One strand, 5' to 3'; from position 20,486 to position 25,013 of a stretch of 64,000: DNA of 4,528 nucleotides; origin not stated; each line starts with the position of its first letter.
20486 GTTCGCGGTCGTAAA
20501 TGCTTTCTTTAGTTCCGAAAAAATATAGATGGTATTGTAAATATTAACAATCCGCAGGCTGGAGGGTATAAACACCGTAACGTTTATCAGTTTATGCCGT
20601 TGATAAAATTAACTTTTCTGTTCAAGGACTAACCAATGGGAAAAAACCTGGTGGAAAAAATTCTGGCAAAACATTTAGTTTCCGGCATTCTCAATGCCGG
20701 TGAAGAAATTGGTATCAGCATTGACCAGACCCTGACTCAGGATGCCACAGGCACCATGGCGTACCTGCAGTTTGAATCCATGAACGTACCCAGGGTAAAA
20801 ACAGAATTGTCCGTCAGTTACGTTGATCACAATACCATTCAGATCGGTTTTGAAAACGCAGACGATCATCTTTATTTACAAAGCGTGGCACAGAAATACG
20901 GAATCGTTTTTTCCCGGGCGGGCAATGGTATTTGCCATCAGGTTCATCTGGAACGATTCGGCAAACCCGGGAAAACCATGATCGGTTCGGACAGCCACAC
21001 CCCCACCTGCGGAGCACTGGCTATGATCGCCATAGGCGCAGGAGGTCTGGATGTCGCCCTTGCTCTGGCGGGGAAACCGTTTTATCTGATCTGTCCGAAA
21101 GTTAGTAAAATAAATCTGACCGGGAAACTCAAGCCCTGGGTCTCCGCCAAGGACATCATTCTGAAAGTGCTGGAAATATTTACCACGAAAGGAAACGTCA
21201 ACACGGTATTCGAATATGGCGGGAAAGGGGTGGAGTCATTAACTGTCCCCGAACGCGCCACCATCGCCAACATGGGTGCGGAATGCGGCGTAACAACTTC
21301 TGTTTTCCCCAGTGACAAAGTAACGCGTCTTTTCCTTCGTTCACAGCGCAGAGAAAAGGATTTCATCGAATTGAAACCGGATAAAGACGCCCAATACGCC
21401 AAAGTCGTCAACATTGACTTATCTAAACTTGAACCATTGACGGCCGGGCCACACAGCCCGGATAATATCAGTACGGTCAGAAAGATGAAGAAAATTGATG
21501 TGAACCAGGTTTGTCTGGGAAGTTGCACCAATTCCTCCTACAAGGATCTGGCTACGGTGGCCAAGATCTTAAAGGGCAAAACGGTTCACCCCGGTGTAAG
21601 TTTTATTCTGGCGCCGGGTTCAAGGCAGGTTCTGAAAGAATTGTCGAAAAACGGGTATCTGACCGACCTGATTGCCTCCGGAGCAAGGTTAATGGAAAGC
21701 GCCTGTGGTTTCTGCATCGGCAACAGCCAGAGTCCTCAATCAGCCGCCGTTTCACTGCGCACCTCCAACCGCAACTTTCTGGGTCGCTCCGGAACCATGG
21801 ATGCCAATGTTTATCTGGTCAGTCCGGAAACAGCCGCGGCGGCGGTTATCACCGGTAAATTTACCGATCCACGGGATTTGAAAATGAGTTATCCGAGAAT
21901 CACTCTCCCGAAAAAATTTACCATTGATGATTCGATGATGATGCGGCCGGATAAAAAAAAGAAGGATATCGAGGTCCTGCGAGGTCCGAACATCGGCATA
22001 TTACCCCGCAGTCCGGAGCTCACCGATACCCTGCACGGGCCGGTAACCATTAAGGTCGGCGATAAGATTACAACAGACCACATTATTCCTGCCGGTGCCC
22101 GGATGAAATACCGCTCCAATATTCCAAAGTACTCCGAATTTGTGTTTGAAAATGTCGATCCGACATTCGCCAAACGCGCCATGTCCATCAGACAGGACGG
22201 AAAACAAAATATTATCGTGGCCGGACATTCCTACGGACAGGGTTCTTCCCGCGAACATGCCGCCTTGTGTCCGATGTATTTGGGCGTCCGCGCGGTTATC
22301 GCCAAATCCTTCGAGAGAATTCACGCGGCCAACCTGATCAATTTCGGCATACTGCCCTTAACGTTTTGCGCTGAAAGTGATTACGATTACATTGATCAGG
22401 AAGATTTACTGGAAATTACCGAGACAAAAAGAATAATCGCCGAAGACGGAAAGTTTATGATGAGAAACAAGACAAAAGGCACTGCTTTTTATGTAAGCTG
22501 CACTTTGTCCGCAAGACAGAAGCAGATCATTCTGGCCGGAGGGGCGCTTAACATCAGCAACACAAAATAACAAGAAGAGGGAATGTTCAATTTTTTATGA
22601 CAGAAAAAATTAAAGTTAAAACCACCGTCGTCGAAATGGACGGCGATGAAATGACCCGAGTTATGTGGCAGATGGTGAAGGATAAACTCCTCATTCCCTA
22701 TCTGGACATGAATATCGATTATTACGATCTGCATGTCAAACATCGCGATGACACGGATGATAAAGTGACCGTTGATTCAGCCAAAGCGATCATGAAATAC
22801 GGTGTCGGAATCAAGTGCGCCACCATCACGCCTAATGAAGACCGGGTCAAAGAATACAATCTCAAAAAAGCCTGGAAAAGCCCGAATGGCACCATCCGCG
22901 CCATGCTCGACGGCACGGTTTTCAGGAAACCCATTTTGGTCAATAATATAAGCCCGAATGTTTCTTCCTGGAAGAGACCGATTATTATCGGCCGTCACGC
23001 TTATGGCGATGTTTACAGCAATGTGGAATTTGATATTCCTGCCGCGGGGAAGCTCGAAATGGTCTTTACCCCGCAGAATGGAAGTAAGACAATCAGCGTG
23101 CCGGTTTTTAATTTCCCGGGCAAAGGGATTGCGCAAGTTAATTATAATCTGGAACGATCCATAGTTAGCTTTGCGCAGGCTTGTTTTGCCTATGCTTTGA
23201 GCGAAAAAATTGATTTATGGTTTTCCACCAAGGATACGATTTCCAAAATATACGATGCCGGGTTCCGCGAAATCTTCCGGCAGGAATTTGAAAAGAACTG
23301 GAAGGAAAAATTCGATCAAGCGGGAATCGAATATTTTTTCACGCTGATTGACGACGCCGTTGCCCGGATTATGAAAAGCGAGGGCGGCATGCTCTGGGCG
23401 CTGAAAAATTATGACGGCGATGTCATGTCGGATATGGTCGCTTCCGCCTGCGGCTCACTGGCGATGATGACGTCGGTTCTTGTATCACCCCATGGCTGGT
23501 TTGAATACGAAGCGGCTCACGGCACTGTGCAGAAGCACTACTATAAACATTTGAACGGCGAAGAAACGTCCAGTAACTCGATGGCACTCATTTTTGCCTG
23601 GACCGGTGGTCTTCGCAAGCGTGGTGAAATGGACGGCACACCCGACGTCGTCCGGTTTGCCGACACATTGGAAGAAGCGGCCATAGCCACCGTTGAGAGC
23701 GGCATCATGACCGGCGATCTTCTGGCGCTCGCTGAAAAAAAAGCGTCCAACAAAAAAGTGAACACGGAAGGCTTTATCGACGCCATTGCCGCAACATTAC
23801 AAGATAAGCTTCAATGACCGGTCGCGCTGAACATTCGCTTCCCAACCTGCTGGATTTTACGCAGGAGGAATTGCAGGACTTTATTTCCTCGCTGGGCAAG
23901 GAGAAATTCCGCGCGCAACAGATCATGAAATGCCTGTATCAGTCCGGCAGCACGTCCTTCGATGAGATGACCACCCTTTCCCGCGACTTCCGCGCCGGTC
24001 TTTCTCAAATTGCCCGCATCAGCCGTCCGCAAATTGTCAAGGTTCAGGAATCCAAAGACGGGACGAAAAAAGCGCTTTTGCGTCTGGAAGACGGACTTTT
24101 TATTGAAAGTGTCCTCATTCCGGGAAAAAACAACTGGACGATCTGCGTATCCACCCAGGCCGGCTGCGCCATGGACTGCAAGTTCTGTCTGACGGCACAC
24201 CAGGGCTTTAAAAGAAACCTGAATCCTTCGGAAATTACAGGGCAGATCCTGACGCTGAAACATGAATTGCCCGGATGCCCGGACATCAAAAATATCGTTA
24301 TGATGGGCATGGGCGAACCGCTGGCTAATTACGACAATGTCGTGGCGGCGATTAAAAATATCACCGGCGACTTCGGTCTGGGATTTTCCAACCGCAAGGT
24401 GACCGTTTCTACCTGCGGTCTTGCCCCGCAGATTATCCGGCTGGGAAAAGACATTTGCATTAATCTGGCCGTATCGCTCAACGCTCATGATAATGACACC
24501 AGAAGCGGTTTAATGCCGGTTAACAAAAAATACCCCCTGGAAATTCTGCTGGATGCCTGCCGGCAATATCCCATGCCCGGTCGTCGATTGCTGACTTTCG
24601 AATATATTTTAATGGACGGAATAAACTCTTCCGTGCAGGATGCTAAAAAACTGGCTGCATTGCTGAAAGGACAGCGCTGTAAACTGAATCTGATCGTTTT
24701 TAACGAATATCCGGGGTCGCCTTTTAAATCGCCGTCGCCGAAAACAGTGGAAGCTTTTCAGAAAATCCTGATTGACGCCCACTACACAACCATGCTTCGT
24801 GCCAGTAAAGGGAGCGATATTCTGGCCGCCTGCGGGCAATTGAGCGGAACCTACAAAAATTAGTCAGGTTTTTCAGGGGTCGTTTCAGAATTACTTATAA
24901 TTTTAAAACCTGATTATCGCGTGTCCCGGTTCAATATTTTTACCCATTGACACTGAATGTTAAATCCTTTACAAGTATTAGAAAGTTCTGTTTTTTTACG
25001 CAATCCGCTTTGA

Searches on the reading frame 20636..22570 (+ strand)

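Call 56: search_protein_families(library=pfam, proteins=[window:20636-22570:+], max_evalue=0.00001)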
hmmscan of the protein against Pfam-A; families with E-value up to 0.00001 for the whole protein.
window:20636-22570:+ (644 aa): 2 families
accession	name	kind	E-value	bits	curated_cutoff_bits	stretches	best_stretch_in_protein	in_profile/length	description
PF00330.25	Aconitase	-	7.3e-109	365.2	28.7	1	7-407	1-463/463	Aconitase family (aconitate hydratase)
PF00694.25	Aconitase_C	-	6.5e-24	85.2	22.8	1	507-578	58-129/131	Aconitase C-terminal domain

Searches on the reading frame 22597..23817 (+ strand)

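Call 56: search_protein_families(library=pfam, proteins=[window:22597-23817:+], max_evalue=0.00001)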
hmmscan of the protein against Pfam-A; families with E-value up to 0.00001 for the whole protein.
window:22597-23817:+ (406 aa): 1 family
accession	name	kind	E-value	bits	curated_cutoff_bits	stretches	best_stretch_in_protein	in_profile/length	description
PF00180.25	Iso_dh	-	4.1e-48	164.9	27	1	7-397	2-348/348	Isocitrate/isopropylmalate dehydrogenase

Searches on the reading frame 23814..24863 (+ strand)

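Call 56: search_protein_families(library=pfam, proteins=[window:23814-24863:+], max_evalue=0.00001)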
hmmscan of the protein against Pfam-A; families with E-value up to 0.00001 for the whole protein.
window:23814-24863:+ (349 aa): 2 families
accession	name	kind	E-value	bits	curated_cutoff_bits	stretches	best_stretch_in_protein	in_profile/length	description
PF21016.3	RlmN_N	-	7.5e-20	70.9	24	1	11-69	2-60/60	Ribosomal RNA large subunit methyltransferase N-terminal domain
PF04055.27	Radical_SAM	-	5.3e-12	46.7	29.5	1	113-272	2-156/166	Radical SAM superfamily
